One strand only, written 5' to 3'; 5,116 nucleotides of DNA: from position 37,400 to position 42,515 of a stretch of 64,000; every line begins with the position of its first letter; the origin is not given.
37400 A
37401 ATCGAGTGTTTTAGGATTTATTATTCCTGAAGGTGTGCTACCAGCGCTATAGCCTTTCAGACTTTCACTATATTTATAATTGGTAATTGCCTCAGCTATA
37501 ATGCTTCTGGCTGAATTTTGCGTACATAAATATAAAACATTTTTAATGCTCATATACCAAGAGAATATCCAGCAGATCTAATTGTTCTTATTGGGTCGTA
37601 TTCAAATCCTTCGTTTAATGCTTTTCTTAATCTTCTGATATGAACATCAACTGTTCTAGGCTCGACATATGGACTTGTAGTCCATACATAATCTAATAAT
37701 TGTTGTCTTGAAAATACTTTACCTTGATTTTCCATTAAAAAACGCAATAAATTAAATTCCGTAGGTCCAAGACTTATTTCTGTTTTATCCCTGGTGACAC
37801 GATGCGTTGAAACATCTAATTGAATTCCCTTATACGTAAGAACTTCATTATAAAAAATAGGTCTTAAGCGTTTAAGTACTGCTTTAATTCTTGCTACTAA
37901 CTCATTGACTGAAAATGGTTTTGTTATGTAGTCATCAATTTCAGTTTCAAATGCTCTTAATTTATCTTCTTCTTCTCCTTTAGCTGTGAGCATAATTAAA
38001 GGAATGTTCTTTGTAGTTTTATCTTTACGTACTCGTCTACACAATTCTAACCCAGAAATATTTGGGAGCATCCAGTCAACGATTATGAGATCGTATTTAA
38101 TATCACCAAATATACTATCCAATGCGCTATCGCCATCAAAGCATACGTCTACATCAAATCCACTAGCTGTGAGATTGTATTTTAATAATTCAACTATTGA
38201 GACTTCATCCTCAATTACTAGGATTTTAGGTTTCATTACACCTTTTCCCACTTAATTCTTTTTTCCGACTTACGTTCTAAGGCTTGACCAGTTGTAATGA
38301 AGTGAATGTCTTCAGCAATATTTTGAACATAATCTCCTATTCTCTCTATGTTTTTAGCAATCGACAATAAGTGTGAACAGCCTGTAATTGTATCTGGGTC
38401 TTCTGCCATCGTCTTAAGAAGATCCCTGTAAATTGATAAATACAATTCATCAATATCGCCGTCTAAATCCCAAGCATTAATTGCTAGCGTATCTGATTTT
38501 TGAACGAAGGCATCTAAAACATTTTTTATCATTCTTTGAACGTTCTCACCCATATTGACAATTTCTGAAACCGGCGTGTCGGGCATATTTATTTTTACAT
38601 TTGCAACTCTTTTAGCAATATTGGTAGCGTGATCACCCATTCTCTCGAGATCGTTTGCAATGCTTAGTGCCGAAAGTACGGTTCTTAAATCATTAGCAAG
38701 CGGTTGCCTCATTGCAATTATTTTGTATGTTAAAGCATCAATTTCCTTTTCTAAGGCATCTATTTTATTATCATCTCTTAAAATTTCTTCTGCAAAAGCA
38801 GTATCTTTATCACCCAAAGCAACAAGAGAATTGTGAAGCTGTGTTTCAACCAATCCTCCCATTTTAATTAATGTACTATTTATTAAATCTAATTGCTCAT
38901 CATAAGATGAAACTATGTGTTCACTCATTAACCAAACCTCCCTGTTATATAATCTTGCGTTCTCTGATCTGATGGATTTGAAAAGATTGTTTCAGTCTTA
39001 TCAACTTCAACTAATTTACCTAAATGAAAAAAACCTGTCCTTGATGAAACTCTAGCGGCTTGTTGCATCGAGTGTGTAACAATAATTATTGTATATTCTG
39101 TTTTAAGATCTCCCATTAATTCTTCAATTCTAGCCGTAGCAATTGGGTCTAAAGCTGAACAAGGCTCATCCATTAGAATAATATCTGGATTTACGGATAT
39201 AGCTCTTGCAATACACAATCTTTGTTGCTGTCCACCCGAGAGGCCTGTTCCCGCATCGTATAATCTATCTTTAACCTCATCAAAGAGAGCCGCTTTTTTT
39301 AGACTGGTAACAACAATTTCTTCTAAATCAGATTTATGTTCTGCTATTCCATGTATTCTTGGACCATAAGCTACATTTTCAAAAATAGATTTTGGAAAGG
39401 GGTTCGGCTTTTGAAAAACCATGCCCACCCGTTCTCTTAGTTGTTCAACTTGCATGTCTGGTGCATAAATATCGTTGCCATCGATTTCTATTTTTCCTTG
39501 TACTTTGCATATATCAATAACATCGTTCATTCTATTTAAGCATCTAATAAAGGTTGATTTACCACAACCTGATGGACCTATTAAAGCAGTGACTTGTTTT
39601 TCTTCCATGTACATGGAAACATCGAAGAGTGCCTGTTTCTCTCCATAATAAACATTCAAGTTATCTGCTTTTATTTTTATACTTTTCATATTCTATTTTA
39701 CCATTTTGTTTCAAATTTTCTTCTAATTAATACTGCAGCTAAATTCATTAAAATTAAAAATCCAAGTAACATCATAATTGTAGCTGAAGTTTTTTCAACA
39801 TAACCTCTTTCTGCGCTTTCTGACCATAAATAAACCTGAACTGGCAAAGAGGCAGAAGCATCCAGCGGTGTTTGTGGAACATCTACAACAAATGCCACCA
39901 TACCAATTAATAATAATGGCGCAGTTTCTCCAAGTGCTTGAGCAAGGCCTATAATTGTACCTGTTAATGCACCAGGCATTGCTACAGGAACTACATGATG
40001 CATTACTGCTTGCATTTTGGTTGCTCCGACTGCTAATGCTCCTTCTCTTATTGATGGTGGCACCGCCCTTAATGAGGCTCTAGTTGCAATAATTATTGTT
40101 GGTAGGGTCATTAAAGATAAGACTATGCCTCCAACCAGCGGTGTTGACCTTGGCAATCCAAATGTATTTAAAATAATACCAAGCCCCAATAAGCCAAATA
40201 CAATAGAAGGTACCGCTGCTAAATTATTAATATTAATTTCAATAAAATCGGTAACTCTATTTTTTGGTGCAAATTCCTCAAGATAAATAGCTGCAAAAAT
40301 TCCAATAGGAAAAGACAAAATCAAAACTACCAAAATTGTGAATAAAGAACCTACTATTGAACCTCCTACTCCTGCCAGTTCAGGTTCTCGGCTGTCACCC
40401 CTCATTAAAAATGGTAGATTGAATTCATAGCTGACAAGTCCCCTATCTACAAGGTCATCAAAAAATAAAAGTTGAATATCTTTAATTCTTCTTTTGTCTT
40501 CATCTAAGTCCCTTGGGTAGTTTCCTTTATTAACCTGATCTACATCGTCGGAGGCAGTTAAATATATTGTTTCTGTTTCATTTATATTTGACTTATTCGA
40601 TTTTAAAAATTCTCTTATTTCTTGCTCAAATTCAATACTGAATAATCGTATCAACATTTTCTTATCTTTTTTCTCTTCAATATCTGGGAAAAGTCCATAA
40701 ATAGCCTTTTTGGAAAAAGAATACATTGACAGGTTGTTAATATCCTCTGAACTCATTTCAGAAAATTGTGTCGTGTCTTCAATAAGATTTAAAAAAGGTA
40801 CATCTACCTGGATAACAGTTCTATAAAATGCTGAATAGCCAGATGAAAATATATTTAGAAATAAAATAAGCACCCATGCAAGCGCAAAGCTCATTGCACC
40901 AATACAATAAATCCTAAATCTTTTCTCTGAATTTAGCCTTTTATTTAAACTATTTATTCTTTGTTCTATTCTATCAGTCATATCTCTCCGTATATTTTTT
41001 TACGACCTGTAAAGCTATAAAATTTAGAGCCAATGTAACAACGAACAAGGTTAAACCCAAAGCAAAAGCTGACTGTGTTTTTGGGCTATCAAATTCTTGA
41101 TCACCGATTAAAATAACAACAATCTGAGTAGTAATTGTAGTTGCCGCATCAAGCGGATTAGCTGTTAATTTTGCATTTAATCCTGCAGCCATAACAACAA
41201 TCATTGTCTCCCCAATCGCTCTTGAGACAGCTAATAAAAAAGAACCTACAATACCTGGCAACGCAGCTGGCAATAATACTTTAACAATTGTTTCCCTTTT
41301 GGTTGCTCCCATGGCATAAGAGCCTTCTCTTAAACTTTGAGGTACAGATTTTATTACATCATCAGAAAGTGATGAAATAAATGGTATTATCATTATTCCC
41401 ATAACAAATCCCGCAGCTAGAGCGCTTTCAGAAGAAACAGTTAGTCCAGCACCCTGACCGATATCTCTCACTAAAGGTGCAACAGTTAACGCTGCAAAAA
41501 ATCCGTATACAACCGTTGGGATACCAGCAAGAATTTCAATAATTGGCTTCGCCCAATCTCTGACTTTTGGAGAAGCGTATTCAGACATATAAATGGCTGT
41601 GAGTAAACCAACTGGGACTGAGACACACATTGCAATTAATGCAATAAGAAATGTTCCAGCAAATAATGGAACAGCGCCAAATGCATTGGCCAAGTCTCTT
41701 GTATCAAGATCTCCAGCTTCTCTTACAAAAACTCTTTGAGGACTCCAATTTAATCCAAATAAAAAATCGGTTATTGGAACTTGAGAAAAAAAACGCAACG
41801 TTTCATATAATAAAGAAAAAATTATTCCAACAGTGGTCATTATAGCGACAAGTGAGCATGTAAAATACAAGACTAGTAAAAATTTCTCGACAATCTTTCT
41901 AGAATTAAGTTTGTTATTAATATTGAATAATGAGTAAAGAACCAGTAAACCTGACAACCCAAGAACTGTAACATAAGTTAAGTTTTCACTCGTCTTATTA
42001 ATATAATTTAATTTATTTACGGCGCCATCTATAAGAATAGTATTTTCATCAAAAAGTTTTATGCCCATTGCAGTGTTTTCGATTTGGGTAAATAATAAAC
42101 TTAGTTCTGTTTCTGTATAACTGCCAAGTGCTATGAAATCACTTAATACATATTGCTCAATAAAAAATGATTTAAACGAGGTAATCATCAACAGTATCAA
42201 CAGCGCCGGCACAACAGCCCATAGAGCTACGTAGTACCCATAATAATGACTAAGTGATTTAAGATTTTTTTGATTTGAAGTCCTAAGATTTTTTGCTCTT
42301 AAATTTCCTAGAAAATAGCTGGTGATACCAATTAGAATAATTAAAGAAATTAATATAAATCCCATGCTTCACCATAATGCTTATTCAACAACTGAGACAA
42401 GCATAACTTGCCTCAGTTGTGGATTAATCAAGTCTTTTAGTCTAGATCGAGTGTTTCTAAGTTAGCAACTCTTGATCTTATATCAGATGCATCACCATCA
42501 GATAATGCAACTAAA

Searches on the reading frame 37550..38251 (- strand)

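Call 13: search_protein_families(library=ncbifam, proteins=[window:37550-38251:-], max_evalue=0.00001)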
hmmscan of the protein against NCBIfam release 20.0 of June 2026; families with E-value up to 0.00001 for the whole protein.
window:37550-38251:- (233 aa): 90 families (the best 25 are shown)
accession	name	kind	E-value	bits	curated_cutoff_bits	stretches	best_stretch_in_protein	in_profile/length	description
TIGR02154.1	PhoB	equivalog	3.4e-90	301.3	296.2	1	6-231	1-225/226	phosphate regulon transcriptional regulator PhoB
NF007546.0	PRK10161.1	equivalog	9.1e-71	238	471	1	7-231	2-225/229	phosphate response regulator transcription factor PhoB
NF053854.1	RespRegPhoBBctds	equivalog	1.9e-62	210.6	270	1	10-215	1-210/225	two-component system response regulator PhoB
NF040689.1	MtrAB_MtrA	equivalog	8e-56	188.8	300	1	10-230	1-217/219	MtrAB system response regulator MtrA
NF008296.0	PRK11083.1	equivalog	4.4e-55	186.6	273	1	6-231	2-225/228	two-component system response regulator CreB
NF040534.1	resp_reg_YycF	equivalog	4.6e-51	173.3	340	1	9-229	2-225/231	response regulator YycF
NF041734.1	resp_reg_RppA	equivalog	7.8e-51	172.6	250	1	9-231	2-227/229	two-component system response regulator RppA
NF045944.1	ResRegRpaBCyano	equivalog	7.8e-51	172.6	330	1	11-230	1-226/229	response regulator transcription factor RpaB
TIGR01387.1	cztR_silR_copR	subfamily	3.6e-50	170.6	279.2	1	10-231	1-218/218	heavy metal response regulator transcription factor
NF033117.2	vanR_ACDEGLN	exception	1.5e-49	168.6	350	1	10-230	1-224/226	VanR-ABDEGLN family response regulator transcription factor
NF007982.1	PRK10710.1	equivalog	2.8e-46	158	380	1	5-229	5-225/235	envelope stress response regulator BaeR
NF041733.1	resp_reg_CseB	equivalog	6.4e-46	156.6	350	1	9-231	2-226/228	two-component system response regulator CseB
NF041209.1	resp_regPieR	equivalog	1.8e-45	155.4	450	1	9-229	2-225/231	two component system response regulator PieR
NF007005.1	PRK09468.1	equivalog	2.2e-43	148.4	331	1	7-228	3-228/237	osmolarity response regulator transcription factor OmpR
NF008567.0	PRK11517.1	equivalog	1.4e-42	145.6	353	1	9-231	2-218/223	response regulator transcription factor HprR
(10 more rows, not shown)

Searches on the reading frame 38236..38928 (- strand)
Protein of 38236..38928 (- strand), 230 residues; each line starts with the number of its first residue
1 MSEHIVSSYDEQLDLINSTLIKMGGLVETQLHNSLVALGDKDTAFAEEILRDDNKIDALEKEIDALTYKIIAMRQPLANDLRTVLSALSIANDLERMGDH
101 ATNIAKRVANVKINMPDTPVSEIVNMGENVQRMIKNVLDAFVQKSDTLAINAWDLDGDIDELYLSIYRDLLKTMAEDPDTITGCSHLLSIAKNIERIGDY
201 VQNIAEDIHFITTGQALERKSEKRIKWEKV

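Call 13: search_protein_families(library=ncbifam, proteins=[window:38236-38928:-], max_evalue=0.00001)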
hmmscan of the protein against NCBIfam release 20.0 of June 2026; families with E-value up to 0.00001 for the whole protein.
window:38236-38928:- (230 aa): 2 families
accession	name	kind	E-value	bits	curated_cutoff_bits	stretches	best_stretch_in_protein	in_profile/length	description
TIGR02135.1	phoU_full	equivalog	7e-66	221.9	130.25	1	8-215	2-210/212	phosphate signaling complex protein PhoU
NF008332.0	PRK11115.1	equivalog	6.5e-49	166.6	342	1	2-223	7-228/239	phosphate signaling complex protein PhoU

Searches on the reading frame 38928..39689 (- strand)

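Call 13: search_protein_families(library=ncbifam, proteins=[window:38928-39689:-], max_evalue=0.00001)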
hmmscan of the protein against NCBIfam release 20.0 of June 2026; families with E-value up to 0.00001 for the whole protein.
window:38928-39689:- (253 aa): 182 families (the best 25 are shown)
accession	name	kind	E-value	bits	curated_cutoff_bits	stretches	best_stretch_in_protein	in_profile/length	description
TIGR00972.1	3a0107s01c2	equivalog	3.5e-120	399.9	343.2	1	6-253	2-248/248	phosphate ABC transporter ATP-binding protein PstB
NF010860.0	PRK14267.1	equivalog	1.3e-89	300.2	412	1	5-253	4-253/253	phosphate ABC transporter ATP-binding protein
NF010851.0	PRK14258.1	subfamily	1e-80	271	425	1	6-252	8-260/261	phosphate ABC transporter ATP-binding protein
NF010864.0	PRK14271.1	equivalog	7.4e-68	228.6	561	1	7-251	23-265/276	phosphate ABC transporter ATP-binding protein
NF010840.0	PRK14246.1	equivalog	3.2e-62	210.5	425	1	10-252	15-256/257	phosphate ABC transporter ATP-binding protein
NF007027.0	PRK09493.1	equivalog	4.9e-49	166.8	379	1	9-248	5-236/240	glutamine ABC transporter ATP-binding protein GlnQ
TIGR01186.1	proV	subfamily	1.8e-46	158.9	326.6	1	16-249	4-231/363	betaine/proline/choline family ABC transporter ATP-binding protein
TIGR04521.1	ECF_ATPase_2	equivalog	1.7e-45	155.2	330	1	17-240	17-237/279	energy-coupling factor transporter ATPase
NF008428.0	PRK11264.1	equivalog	5.5e-45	153.5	406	1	6-248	4-244/250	L-cystine ABC transporter ATP-binding protein TcyN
NF008338.0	PRK11124.1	equivalog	1.1e-44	152.8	369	1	5-248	2-240/242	arginine ABC transporter ATP-binding protein ArtP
TIGR03005.1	ectoine_ehuA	equivalog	5.9e-42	143.6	345.4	1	7-248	2-247/252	ectoine/hydroxyectoine ABC transporter ATP-binding protein EhuA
NF007908.0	PRK10619.1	equivalog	1.1e-41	142.7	466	1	3-251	3-255/257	histidine ABC transporter ATP-binding protein HisP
TIGR02315.1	ABC_phnC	equivalog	9.7e-39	133.2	266.1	1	6-231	2-229/243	phosphonate ABC transporter ATP-binding protein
TIGR02857.1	CydD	equivalog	1.2e-38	133.3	435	1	4-214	320-523/529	thiol reductant ABC exporter subunit CydD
TIGR03415.1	ABC_choXWV_ATP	equivalog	2.3e-38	132.1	483.75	1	20-249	39-266/382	choline ABC transporter ATP-binding protein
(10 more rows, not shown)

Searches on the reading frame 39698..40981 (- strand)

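Call 13: search_protein_families(library=ncbifam, proteins=[window:39698-40981:-], max_evalue=0.00001)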
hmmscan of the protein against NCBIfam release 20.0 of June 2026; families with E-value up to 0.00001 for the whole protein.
window:39698-40981:- (427 aa): 8 families
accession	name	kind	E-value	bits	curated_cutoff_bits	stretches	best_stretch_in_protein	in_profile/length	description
TIGR00974.1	3a0107s02c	equivalog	5.3e-62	209.4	193.45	1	186-424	33-271/272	phosphate ABC transporter permease PstA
TIGR02138.1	phosphate_pstC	equivalog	3.4e-33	114.9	196.45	1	201-422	58-294/296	phosphate ABC transporter permease subunit PstC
NF008430.0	PRK11268.1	equivalog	2.2e-27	95.9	439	1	200-422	74-293/295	phosphate ABC transporter permease PstA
NF008435.0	PRK11275.1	equivalog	7.5e-15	54.8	502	2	282-362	171-252/319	phosphate ABC transporter permease PstC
NF006939.0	PRK09421.1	equivalog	2e-07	30.7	262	1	219-392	22-195/230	molybdate ABC transporter permease subunit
TIGR01581.1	Mo_ABC_porter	hypoth_equivalog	7.6e-06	25.6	210.3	0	208-411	22-223/225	ABC transporter permease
TIGR02141.1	modB_ABC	equivalog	8.2e-06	25.6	182.6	0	215-411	6-199/208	molybdate ABC transporter permease subunit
NF008208.0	PRK10971.1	equivalog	8.6e-06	25.4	415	1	268-366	126-226/277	sulfate/thiosulfate ABC transporter permease CysT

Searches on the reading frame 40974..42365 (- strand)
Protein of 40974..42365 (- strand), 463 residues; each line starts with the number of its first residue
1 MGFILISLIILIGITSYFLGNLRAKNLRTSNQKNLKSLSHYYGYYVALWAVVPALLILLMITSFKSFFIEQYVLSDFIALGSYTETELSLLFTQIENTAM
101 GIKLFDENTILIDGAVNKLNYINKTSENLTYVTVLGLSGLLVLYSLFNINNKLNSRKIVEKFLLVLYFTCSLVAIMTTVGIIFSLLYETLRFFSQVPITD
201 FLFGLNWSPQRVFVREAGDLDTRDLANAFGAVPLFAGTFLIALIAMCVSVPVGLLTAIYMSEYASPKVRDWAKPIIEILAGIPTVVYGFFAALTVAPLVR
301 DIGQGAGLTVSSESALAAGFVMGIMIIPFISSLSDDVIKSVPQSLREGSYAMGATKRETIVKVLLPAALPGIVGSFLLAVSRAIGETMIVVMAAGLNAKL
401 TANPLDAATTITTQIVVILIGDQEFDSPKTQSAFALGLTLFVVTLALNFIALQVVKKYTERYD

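Call 13: search_protein_families(library=ncbifam, proteins=[window:40974-42365:-], max_evalue=0.00001)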
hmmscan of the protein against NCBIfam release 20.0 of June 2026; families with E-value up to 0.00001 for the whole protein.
window:40974-42365:- (463 aa): 12 families
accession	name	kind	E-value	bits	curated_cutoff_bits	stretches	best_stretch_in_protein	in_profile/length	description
TIGR02138.1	phosphate_pstC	equivalog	1.7e-86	289.9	196.45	1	160-458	1-295/296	phosphate ABC transporter permease subunit PstC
TIGR00974.1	3a0107s02c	equivalog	2.5e-49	167.9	193.45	1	161-458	2-270/272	phosphate ABC transporter permease PstA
NF008435.0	PRK11275.1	equivalog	5.2e-25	88.2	502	1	168-448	24-302/319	phosphate ABC transporter permease PstC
NF008430.0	PRK11268.1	equivalog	2.9e-18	66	439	1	234-457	82-292/295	phosphate ABC transporter permease PstA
TIGR02139.1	permease_CysT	equivalog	7.7e-11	42.1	246.1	1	237-451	54-259/265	sulfate ABC transporter permease subunit CysT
TIGR02141.1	modB_ABC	equivalog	2.3e-10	40.4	182.6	1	238-401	3-167/208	molybdate ABC transporter permease subunit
TIGR01581.1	Mo_ABC_porter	hypoth_equivalog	1.8e-08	34.1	210.3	1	238-399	30-187/225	ABC transporter permease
NF008208.0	PRK10971.1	equivalog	1.6e-07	31.1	415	1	237-451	62-263/277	sulfate/thiosulfate ABC transporter permease CysT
NF008049.0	PRK10782.1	subfamily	6.4e-07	29.3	212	1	237-385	19-159/217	methionine ABC transporter permease MetI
TIGR00969.1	3a0106s02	subfamily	1.7e-06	27.7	240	1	238-400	66-225/272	sulfate ABC transporter permease subunit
TIGR03416.1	ABC_choXWV_perm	equivalog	2.3e-06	27.3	363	1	241-394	98-226/267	choline ABC transporter permease subunit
NF006939.0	PRK09421.1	equivalog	6.6e-06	25.7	262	0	241-387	18-165/230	molybdate ABC transporter permease subunit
